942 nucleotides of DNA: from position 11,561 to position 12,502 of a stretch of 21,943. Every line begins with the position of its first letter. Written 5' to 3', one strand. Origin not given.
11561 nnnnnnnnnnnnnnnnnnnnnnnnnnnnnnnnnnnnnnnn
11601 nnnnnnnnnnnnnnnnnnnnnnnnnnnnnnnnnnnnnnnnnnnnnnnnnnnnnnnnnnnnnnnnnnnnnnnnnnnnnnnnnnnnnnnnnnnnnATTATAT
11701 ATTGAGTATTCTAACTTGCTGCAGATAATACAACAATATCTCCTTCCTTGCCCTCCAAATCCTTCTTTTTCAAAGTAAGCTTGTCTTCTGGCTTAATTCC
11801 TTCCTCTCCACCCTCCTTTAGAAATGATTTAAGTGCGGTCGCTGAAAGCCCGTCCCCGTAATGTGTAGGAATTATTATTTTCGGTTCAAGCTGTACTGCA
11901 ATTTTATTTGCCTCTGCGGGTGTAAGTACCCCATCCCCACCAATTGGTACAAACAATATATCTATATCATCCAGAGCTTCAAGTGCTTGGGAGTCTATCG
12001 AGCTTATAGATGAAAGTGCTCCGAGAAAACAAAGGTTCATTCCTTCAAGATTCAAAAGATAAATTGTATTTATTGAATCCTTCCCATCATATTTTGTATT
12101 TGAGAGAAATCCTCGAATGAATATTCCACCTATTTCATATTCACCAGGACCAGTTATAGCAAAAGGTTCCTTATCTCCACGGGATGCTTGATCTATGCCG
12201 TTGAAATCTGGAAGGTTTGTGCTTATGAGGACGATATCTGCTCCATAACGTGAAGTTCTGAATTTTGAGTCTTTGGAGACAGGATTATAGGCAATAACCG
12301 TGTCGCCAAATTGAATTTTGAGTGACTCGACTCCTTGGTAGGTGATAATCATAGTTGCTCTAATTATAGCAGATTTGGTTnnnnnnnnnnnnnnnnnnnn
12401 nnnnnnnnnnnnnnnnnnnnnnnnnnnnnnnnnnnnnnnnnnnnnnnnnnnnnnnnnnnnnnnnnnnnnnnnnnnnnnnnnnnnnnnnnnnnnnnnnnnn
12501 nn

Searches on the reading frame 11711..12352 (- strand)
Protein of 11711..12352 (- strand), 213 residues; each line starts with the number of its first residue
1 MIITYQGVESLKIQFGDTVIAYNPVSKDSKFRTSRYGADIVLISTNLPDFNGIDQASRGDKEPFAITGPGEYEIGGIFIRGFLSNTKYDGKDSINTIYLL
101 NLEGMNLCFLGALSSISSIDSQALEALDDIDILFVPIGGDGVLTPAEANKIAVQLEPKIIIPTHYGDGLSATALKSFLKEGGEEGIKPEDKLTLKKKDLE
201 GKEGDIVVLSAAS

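Call 10: find_homologous_proteins(query=window:11711-12352:-)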
Query window:11711-12352:- (213 aa): 6550 proteins with E <= 0.001 among 6846 candidates; the best 120 are listed.
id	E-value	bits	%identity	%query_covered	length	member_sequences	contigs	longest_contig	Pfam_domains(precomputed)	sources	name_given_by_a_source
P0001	1.2e-132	458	100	100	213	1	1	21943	PF13483.13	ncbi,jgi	jgi:hypothetical protein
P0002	5.6e-107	374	80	100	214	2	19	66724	PF13483.13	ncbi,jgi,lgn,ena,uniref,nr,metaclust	ncbi:MAG: hypothetical protein A2741_01440 [Candidatus Zambryskibacteria bacterium RIFCSPHIGHO2_01_F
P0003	1.1e-106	373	79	100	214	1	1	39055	PF13483.13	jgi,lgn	jgi:hypothetical protein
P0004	1.2e-102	360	73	100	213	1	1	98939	PF13483.13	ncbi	-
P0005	2.5e-102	359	74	100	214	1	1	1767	PF13483.13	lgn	-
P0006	4.2e-102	358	75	100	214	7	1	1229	PF12706.14,PF13483.13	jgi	jgi:L-ascorbate metabolism protein UlaG (beta-lactamase superfamily)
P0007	3.2e-101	355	75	100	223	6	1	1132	PF13483.13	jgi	-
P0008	4.7e-101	355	75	99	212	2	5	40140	PF13483.13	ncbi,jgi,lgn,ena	jgi:L-ascorbate metabolism protein UlaG (beta-lactamase superfamily)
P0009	1.2e-100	353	75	99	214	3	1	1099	PF13483.13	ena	-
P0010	2.5e-100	352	74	100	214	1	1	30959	PF13483.13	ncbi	-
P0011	6.4e-100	351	75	100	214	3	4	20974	PF13483.13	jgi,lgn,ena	-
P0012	3.1e-99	349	75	100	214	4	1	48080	PF13483.13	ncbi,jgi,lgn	-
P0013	1.6e-98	346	73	100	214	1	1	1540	PF12706.14,PF13483.13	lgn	-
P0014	2.7e-98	346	74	100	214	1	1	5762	PF13483.13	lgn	-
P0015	1.5e-97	343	72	100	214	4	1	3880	PF13483.13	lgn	-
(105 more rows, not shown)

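Call 11: search_protein_families(library=pfam, proteins=[window:11711-12352:-])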
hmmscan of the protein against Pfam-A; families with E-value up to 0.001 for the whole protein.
window:11711-12352:- (213 aa): 2 families
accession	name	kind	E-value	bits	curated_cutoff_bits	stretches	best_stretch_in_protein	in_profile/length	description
PF13483.12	Lactamase_B_3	-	1.9e-25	90.1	24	1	3-164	2-160/160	Beta-lactamase superfamily domain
PF12706.13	Lactamase_B_2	-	0.00047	20.2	27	1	98-165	128-200/200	Beta-lactamase superfamily domain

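Call 13: find_related_loci(query=A1, collection=genome_contigs, flank=4000)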
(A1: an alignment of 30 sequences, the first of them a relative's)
Query A1 (213 aa) in genome_contigs; peptide patterns used: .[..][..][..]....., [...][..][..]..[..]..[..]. (x = any residue, [..] = any of these).
595 stretches matched a pattern; 579 encode a relative of the query (tblastn E <= 1e-3); the best 80 are kept; 80 distinct loci.
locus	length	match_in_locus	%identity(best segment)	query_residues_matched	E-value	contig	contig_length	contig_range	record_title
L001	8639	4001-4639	80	1-213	7e-113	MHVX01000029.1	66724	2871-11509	MAG: Candidatus Zambryskibacteria bacterium RIFCSPHIGHO2_12_FULL_43_12b rifcsphigho2_12_scaffold_838, whole genome shotg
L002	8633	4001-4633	75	1-211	2e-107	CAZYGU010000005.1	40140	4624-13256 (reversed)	MAG TPA_asm: uncultured Candidatus Saccharibacteria bacterium isolate SRP278252_co2_822 genome assembly, contig: NODE_18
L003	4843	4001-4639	72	1-213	7e-104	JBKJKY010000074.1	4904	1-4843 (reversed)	MAG: Parcubacteria group bacterium isolate ant_bin.260 k117_4776955, whole genome shotgun sequence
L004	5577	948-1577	72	1-210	3e-103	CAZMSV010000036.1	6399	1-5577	MAG TPA_asm: uncultured Candidatus Saccharibacteria bacterium isolate SRP128246_co1_548 genome assembly, contig: NODE_33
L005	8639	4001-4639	70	1-213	7e-102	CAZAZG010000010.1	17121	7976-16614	MAG TPA_asm: uncultured Candidatus Saccharibacteria bacterium isolate SRP128246_co1_329 genome assembly, contig: NODE_72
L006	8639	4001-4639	75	1-213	2e-101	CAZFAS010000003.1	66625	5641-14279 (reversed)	MAG TPA_asm: uncultured Candidatus Saccharibacteria bacterium isolate SRP278252_co2_162 genome assembly, contig: NODE_66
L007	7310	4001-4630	72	1-210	1e-100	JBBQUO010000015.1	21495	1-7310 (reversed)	MAG: Candidatus Paceibacteria bacterium isolate Co_metawrap_1931 Cmw_1931_k141_126070_length_21495_cov_8.9985, whole gen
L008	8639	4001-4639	69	1-213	5e-98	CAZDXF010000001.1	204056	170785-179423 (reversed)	MAG TPA_asm: uncultured Candidatus Saccharibacteria bacterium isolate SRP329715_co1_365 genome assembly, contig: NODE_38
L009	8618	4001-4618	70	1-209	1e-97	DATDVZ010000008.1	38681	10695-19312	MAG TPA_asm: Candidatus Paceibacterota bacterium isolate SMAG_U8097 k141_1493227, whole genome shotgun sequence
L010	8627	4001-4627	70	1-210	3e-97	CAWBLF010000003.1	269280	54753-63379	MAG: uncultured bacterium isolate MFD04428.bin.2.39 genome assembly, contig: contig_54485, whole genome shotgun sequence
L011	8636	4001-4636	67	1-212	1e-96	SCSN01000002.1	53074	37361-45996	MAG: Patescibacteria group bacterium isolate FW215_bin.14 FW215_bin.14-22965, whole genome shotgun sequence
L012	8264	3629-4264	71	1-212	5e-94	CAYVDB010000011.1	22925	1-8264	MAG TPA_asm: uncultured Candidatus Saccharibacteria bacterium isolate SRP287051_co2_78 genome assembly, contig: NODE_450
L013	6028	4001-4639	66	1-213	7e-93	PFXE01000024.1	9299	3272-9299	MAG: Candidatus Zambryskibacteria bacterium CG_4_9_14_3_um_filter_40_16 CG_4_9_14_3_um_filter_150_scaffold_12794_c, whol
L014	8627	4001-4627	67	1-210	1e-92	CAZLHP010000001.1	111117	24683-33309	MAG TPA_asm: uncultured Candidatus Saccharibacteria bacterium isolate SRP286056_co1_109 genome assembly, contig: NODE_12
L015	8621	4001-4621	67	1-209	1e-91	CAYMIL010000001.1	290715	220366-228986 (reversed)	MAG TPA_asm: uncultured Candidatus Saccharibacteria bacterium isolate SRP133034_co1_56 genome assembly, contig: NODE_2_l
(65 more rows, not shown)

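Call 29: find_encoding_contigs(protein=P0003, flank=3000, max_places=3)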
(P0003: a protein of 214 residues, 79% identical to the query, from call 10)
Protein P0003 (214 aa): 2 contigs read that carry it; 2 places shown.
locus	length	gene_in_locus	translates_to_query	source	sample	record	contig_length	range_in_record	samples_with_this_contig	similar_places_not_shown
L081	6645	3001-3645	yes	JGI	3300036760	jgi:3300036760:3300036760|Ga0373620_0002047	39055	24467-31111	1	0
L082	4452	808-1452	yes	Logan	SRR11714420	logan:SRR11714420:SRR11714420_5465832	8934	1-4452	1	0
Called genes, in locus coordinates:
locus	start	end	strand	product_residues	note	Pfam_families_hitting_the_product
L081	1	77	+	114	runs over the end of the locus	-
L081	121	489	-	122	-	-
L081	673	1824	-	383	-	PF00575:S1 (weak), PF21543:CvfB_2nd (faint), PF21710:Spt6_S1 (faint), PF23459:S1_RRP5 (faint), PF00575:S1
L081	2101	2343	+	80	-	-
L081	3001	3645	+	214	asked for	PF13483:Lactamase_B_3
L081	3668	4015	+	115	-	-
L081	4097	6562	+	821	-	PF00521:DNA_topoisoIV, PF03989:DNA_gyraseA_C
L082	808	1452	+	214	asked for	PF13483:Lactamase_B_3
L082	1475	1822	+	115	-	-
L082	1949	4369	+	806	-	PF00521:DNA_topoisoIV, PF03989:DNA_gyraseA_C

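Call 30: find_encoding_contigs(protein=P0004, flank=3000, max_places=3)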
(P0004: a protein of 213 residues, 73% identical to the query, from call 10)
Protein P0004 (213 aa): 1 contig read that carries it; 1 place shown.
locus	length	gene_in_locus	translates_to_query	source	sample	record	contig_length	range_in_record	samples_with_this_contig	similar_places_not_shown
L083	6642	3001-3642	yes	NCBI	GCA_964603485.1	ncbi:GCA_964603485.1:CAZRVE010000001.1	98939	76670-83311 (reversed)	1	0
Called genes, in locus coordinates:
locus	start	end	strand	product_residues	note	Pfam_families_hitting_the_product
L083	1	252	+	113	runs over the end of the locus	-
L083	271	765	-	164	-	-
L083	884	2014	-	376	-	PF21543:CvfB_2nd (faint), PF00575:S1 (weak), PF21710:Spt6_S1 (faint), PF23459:S1_RRP5 (faint), PF00575:S1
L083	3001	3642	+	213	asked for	PF13483:Lactamase_B_3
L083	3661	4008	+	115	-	-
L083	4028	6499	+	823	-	PF00521:DNA_topoisoIV, PF03989:DNA_gyraseA_C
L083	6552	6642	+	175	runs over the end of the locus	PF01209:Ubie_methyltran, PF08704:GCD14 (weak), PF13489:Methyltransf_23, PF01135:PCMT, PF13847:Methyltransf_31, PF08241:Methyltransf_11, PF08242:Methyltransf_12, PF13649:Methyltransf_25, +2 more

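Call 31: find_encoding_contigs(protein=P0010, flank=3000, max_places=3)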
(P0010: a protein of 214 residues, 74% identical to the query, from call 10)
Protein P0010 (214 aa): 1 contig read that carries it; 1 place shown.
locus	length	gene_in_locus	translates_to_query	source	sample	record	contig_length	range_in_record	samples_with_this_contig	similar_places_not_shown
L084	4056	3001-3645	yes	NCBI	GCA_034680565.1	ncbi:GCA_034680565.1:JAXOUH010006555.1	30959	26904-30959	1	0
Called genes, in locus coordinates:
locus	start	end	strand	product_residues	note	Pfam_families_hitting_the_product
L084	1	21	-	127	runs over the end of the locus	-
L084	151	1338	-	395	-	PF00575:S1 (weak), PF21710:Spt6_S1 (faint), PF23459:S1_RRP5 (faint), PF21543:CvfB_2nd (faint), PF00575:S1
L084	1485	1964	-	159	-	-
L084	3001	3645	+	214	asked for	PF13483:Lactamase_B_3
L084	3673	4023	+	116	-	-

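Call 42: find_related_loci(query=A1, collection=metagenome_contigs, flank=3000)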
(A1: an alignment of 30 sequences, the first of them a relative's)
Query A1 (213 aa) in metagenome_contigs; peptide patterns used: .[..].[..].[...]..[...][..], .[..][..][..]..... (x = any residue, [..] = any of these).
600 stretches matched a pattern (row limit reached: there are more); 567 encode a relative of the query (tblastn E <= 1e-3); the best 80 are kept; 80 distinct loci.
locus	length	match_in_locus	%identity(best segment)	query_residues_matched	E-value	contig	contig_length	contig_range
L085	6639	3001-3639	80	1-213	4e-113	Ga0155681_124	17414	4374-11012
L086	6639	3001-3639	75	1-213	7e-106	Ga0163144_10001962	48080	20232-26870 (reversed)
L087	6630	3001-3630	72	1-210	2e-103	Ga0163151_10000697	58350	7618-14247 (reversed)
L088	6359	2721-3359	70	1-213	5e-102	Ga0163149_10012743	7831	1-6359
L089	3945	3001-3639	70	1-213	3e-102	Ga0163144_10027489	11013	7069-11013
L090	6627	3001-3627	72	1-210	4e-101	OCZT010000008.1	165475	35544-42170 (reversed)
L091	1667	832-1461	69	1-210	1e-106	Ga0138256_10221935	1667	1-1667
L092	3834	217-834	70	1-209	6e-98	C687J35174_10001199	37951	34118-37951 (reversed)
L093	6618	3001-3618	70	1-209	8e-98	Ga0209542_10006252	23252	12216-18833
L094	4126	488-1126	71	1-213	2e-95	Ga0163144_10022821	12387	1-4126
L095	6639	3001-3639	66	1-213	5e-93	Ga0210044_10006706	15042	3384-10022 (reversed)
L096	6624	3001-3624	67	1-209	4e-92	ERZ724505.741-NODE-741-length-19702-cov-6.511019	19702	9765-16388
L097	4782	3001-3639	65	1-213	1e-91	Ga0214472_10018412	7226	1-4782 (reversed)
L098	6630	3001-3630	64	1-211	2e-89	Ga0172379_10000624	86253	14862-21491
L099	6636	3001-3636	63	1-212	3e-89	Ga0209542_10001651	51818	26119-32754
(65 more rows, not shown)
